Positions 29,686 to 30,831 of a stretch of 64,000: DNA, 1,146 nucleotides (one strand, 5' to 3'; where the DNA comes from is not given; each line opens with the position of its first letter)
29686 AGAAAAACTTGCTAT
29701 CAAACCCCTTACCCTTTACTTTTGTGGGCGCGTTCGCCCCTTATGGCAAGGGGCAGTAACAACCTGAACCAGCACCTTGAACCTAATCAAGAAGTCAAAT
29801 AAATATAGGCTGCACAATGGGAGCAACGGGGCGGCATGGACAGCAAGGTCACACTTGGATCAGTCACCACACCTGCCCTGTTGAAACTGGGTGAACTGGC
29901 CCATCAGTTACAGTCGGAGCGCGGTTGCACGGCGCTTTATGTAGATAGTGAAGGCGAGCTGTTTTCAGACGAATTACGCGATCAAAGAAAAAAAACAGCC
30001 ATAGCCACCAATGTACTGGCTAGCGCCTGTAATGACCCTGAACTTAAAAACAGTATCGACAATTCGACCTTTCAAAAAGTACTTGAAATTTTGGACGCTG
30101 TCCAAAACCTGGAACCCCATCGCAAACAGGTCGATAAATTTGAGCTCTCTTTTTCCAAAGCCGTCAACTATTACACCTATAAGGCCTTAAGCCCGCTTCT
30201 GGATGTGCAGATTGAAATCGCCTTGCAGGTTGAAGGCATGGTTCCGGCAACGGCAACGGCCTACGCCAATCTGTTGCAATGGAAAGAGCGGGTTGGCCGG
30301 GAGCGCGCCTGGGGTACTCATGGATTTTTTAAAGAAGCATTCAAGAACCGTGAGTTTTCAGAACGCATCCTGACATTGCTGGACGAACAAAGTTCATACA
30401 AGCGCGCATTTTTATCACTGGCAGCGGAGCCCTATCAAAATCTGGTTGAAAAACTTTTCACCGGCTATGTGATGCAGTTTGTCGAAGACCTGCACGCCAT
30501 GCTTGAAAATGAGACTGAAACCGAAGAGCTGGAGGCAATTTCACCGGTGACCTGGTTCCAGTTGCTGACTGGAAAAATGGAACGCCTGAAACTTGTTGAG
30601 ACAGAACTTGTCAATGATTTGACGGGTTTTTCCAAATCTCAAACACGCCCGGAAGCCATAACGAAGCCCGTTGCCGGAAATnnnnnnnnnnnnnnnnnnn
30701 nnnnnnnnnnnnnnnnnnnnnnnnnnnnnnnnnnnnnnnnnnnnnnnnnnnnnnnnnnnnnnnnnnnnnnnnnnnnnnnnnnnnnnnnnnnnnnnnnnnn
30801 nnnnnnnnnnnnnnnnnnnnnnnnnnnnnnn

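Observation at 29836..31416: NIT domain fused to a Crp/Fnr regulator with a C-terminal four-Cys cluster: candidate single-polypeptide nitrate plus oxygen sensor for the nar locus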

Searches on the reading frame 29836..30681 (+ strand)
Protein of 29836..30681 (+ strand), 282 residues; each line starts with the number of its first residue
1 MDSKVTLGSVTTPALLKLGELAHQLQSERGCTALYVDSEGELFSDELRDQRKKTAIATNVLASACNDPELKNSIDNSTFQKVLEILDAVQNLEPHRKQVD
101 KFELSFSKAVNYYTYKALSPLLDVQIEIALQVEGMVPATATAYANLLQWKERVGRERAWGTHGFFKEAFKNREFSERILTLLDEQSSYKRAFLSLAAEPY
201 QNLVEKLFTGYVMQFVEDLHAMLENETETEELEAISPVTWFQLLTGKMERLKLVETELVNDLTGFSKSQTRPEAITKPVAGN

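Call 44: search_solved_structures(query=window:29836-30681:+, max_evalue=0.01, show_alignments=1)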
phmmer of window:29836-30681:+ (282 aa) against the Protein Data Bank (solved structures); distinct sequences matched with E-value up to 0.01: 1.
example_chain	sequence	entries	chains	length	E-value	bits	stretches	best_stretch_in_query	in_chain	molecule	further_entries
4akk_A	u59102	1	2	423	3.5e-08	36.7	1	18-266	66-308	NITRATE REGULATORY PROTEIN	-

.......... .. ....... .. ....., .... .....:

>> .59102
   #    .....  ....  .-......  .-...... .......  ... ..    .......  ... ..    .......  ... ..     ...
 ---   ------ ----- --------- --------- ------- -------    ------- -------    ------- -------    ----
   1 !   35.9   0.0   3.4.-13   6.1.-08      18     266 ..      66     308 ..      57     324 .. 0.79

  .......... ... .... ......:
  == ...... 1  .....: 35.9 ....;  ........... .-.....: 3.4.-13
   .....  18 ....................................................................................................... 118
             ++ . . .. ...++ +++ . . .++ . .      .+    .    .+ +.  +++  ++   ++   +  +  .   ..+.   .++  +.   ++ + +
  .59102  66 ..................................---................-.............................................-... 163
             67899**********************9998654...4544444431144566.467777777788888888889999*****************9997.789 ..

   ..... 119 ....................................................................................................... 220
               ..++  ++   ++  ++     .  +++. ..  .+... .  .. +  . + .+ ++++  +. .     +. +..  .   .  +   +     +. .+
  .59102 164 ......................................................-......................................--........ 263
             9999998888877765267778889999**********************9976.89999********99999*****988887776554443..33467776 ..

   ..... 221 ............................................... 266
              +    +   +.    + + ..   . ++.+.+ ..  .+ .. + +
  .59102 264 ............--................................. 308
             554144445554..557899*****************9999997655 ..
